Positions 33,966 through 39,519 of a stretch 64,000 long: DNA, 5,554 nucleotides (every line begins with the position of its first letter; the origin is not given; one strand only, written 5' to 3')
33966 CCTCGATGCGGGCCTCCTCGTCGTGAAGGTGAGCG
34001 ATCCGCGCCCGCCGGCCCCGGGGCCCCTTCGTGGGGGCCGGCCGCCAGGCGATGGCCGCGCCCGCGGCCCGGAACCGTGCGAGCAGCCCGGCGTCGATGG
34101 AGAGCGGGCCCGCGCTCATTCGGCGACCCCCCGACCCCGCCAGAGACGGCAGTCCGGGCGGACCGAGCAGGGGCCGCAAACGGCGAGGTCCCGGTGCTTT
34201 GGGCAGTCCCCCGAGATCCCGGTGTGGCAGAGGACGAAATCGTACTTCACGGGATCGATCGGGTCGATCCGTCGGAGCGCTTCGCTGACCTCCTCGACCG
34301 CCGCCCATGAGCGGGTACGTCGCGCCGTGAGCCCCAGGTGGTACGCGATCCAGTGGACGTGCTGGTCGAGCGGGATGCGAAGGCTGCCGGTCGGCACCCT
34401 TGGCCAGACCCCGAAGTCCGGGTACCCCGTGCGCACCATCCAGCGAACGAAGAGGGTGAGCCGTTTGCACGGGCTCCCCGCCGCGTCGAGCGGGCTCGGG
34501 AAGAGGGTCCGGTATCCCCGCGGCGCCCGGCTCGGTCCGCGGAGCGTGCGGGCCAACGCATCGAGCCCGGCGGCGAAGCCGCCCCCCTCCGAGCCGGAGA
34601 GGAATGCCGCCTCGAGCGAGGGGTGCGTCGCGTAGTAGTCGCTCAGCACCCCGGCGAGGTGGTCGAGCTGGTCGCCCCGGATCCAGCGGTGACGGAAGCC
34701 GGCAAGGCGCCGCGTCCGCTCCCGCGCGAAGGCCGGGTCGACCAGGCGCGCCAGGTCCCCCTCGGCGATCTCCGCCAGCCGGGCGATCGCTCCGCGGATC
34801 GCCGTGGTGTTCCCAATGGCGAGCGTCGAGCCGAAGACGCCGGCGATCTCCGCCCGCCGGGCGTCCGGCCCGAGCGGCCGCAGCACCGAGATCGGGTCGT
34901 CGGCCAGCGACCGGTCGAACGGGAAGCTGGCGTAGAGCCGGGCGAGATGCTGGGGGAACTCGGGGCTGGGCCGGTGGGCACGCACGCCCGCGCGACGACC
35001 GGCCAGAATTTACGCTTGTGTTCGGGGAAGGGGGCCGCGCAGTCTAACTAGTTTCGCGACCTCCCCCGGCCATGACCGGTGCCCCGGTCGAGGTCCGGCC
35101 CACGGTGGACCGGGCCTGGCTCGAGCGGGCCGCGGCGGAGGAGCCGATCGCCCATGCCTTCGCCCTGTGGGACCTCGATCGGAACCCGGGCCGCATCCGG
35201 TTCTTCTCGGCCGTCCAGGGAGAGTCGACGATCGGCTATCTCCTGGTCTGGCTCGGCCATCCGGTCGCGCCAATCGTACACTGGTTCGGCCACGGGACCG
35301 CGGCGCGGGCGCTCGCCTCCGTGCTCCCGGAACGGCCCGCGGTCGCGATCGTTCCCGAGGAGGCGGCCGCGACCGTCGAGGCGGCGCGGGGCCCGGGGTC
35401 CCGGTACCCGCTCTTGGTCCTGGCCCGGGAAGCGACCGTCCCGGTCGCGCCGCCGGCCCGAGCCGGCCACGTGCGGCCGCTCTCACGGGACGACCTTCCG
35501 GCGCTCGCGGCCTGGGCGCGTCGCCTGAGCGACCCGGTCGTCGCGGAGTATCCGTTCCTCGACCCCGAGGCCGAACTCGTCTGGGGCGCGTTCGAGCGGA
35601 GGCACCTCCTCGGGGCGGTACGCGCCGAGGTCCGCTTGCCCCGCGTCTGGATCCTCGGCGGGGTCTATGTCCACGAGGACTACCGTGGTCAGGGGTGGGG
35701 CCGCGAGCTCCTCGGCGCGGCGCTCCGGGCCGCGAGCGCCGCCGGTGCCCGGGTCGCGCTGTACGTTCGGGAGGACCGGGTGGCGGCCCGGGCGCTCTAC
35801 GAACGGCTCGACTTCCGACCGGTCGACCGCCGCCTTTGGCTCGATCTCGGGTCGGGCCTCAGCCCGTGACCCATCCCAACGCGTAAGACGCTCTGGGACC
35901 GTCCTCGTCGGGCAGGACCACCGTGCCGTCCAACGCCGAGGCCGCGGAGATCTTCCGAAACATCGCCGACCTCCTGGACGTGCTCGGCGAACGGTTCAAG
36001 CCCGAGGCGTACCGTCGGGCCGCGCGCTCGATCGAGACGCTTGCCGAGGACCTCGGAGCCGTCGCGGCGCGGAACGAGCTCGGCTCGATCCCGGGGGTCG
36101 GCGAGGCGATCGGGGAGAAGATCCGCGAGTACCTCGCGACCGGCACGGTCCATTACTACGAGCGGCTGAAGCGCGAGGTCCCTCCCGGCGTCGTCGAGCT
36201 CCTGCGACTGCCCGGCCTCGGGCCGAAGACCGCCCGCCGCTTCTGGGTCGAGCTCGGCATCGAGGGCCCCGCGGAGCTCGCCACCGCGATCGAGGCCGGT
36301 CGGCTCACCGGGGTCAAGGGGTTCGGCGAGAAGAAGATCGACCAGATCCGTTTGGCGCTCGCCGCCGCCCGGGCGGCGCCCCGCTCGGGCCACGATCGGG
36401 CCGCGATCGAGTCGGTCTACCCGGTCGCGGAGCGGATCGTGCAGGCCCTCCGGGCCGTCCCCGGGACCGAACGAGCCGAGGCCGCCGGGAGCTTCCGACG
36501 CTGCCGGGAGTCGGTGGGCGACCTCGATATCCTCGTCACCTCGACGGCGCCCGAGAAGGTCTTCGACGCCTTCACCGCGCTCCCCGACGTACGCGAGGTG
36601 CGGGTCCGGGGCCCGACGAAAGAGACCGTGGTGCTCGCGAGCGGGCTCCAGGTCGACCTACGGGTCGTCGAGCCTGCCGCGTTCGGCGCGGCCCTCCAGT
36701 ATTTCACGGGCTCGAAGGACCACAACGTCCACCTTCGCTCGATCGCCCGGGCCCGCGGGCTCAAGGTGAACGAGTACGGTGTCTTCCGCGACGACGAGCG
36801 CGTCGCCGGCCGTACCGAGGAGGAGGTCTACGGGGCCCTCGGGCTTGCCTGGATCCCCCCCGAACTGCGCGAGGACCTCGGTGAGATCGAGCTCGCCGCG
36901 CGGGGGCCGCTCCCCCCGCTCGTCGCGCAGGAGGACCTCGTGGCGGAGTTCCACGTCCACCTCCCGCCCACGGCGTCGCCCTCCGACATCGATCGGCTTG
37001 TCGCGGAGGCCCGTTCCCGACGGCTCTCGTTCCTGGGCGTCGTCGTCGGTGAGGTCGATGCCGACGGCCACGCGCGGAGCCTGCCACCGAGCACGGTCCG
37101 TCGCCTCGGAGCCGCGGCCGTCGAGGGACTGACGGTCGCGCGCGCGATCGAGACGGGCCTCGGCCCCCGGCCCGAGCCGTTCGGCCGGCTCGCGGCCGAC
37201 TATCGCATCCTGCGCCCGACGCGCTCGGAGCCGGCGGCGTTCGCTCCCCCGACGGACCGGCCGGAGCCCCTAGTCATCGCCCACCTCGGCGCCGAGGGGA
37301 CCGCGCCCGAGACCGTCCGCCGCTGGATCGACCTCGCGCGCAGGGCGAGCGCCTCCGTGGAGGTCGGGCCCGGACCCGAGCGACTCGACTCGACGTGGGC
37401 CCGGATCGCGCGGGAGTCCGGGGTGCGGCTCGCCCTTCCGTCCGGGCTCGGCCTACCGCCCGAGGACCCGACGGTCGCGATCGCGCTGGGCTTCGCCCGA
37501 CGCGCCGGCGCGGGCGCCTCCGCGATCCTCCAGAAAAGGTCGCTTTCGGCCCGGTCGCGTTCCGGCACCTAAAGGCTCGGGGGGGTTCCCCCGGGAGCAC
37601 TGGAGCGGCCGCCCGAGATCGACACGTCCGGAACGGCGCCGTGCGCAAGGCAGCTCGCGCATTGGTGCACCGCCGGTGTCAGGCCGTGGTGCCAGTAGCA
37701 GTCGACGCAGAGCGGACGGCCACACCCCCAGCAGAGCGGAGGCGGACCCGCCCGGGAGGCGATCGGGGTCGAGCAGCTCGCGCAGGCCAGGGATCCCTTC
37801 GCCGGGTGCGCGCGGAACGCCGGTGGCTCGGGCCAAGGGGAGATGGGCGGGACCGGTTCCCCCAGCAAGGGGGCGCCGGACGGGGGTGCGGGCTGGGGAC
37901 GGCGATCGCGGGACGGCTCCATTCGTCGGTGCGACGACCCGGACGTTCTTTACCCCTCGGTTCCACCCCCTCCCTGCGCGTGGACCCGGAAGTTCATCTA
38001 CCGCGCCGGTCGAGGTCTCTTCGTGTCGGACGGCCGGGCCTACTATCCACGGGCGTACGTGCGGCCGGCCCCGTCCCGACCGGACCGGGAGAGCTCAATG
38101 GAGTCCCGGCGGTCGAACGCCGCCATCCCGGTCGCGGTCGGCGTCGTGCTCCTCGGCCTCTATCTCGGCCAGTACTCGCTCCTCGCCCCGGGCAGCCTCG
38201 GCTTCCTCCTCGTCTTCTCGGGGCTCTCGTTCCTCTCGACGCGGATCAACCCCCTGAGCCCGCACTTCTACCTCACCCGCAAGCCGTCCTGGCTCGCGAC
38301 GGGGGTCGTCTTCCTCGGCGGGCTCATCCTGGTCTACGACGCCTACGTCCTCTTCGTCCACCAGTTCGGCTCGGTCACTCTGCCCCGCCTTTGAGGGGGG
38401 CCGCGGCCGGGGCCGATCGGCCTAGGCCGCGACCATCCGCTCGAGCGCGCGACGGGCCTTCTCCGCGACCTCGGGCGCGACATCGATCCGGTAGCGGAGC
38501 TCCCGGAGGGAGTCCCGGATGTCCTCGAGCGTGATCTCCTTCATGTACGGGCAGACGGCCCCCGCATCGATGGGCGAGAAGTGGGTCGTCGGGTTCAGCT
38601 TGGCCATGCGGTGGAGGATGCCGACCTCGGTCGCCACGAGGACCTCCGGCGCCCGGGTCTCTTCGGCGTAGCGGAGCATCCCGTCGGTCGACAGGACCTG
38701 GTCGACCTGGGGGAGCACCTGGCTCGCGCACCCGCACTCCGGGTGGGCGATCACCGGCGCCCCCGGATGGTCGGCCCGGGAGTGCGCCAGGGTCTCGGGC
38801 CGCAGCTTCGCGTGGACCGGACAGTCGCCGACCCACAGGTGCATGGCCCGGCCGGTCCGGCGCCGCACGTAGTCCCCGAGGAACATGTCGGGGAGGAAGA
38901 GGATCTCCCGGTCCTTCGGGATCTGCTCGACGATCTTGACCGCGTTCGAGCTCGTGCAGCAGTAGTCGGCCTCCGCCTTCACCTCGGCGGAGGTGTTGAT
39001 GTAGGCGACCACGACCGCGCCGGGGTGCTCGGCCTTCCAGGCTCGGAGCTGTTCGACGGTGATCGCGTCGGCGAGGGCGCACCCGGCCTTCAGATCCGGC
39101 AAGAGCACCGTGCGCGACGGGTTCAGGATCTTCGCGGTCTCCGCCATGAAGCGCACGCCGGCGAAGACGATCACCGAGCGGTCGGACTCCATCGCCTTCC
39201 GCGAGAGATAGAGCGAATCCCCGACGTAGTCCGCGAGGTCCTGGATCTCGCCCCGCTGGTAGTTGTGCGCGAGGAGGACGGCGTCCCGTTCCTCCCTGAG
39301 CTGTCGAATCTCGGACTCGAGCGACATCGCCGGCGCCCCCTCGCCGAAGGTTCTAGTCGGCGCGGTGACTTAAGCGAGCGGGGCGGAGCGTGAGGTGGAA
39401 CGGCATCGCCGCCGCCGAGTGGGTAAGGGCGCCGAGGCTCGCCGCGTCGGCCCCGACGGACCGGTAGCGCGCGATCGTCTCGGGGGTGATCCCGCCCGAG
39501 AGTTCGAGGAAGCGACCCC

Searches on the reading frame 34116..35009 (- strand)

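Call 61: search_protein_families(library=pfam, proteins=[window:34116-35009:-], max_evalue=0.00001)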
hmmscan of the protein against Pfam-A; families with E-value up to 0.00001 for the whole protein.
window:34116-35009:- (297 aa): 1 family
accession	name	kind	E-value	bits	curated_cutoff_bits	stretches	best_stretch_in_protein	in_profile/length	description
PF09674.15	DUF2400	-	2.8e-50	171.9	25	1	38-265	1-224/225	Protein of unknown function (DUF2400)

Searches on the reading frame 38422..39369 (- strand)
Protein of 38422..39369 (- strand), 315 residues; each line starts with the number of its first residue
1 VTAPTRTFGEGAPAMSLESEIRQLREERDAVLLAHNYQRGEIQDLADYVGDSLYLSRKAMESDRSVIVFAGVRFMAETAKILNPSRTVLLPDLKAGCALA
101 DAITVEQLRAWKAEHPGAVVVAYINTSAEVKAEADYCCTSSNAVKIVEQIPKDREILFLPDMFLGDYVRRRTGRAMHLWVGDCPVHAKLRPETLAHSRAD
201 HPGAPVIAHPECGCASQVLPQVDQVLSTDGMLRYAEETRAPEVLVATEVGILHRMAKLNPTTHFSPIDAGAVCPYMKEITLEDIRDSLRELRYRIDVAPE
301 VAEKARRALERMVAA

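Call 61: search_protein_families(library=pfam, proteins=[window:38422-39369:-], max_evalue=0.00001)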
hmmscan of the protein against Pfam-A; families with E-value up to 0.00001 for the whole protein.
window:38422-39369:- (315 aa): 1 family
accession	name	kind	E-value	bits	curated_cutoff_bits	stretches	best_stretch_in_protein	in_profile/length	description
PF02445.21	NadA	-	3.4e-116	387.9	27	1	20-313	2-294/295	Quinolinate synthetase A protein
